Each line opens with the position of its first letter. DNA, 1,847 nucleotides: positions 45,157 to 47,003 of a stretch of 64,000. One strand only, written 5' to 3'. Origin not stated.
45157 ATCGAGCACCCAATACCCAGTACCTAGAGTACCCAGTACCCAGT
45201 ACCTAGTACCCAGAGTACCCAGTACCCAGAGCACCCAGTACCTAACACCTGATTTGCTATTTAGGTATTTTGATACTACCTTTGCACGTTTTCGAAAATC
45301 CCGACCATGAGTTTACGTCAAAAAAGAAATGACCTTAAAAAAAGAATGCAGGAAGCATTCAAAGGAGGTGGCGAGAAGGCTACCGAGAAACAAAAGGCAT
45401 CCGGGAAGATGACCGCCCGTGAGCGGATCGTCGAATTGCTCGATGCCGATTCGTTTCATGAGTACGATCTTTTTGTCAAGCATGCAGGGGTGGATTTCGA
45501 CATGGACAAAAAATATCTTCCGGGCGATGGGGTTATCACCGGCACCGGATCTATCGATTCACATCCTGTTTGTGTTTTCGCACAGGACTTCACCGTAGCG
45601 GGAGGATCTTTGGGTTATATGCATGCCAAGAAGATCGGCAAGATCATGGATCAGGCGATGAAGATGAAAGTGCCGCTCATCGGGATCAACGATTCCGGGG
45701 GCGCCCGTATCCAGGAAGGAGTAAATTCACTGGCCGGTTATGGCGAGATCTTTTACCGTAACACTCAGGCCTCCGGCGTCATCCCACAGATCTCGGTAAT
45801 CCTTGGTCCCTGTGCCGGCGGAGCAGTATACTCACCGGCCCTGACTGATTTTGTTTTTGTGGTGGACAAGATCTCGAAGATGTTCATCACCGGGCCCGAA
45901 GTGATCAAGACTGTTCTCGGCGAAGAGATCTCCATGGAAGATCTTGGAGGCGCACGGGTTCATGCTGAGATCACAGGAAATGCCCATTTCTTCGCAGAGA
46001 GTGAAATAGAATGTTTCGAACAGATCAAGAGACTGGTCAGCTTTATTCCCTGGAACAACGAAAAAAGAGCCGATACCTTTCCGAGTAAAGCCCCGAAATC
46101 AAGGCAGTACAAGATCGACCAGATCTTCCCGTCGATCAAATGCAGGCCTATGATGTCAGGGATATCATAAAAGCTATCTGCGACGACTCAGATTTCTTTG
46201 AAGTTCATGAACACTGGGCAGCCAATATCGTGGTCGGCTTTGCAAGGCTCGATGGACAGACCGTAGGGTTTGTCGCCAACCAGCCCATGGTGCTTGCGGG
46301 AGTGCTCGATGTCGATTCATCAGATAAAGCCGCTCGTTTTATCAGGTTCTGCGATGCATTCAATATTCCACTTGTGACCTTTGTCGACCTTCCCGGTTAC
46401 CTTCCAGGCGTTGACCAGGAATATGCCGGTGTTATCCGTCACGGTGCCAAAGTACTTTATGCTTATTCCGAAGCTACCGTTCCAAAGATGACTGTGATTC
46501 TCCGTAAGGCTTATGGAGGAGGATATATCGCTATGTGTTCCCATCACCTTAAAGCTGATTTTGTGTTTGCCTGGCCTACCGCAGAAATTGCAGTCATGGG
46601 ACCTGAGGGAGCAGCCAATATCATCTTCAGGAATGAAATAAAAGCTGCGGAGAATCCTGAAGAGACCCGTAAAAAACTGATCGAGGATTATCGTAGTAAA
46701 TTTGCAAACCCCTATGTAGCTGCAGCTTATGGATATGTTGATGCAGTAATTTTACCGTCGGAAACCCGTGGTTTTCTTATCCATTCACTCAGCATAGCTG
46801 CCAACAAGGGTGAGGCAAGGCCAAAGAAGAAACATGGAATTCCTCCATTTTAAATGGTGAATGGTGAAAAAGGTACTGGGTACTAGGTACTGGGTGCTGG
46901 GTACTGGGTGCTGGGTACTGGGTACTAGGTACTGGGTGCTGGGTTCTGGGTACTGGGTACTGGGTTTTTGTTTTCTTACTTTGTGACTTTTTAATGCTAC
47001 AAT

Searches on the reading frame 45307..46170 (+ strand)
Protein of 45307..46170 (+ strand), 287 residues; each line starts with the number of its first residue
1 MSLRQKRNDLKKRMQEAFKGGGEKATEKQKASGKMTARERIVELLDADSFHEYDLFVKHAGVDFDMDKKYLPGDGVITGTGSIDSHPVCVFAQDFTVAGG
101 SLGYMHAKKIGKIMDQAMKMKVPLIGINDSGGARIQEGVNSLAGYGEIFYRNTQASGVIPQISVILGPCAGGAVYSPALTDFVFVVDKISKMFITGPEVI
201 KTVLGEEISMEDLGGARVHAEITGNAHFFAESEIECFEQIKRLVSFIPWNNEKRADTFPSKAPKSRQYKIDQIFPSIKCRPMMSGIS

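Call 89: search_protein_families(library=pfam, proteins=[window:45307-46170:+], max_evalue=0.01)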
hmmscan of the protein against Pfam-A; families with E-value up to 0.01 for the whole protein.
window:45307-46170:+ (287 aa): 1 family
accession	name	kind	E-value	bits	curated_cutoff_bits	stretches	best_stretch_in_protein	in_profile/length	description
PF01039.27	Carboxyl_trans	-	1.7e-84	284.6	22.3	1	29-276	2-252/493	Carboxyl transferase domain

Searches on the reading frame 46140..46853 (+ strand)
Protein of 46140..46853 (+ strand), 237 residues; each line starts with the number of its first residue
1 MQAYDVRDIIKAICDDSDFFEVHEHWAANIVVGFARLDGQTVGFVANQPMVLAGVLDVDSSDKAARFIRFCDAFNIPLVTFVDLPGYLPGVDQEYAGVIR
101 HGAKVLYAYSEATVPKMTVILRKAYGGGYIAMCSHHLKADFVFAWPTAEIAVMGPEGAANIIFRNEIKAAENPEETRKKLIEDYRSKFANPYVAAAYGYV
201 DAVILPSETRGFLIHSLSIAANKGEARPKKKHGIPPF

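Call 89: search_protein_families(library=pfam, proteins=[window:46140-46853:+], max_evalue=0.01)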
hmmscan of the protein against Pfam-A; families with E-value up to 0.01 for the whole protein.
window:46140-46853:+ (237 aa): 3 families
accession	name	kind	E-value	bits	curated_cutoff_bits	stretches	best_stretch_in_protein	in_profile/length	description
PF01039.27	Carboxyl_trans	-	1e-101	341.5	22.3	1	2-233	256-491/493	Carboxyl transferase domain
PF03255.19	ACCA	-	3.3e-15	56.5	23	1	7-172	69-240/310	Acetyl co-enzyme A carboxylase carboxyltransferase-like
PF06833.16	MdcE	-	0.00072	19.8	32.7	1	76-162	28-114/196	Malonate decarboxylase gamma subunit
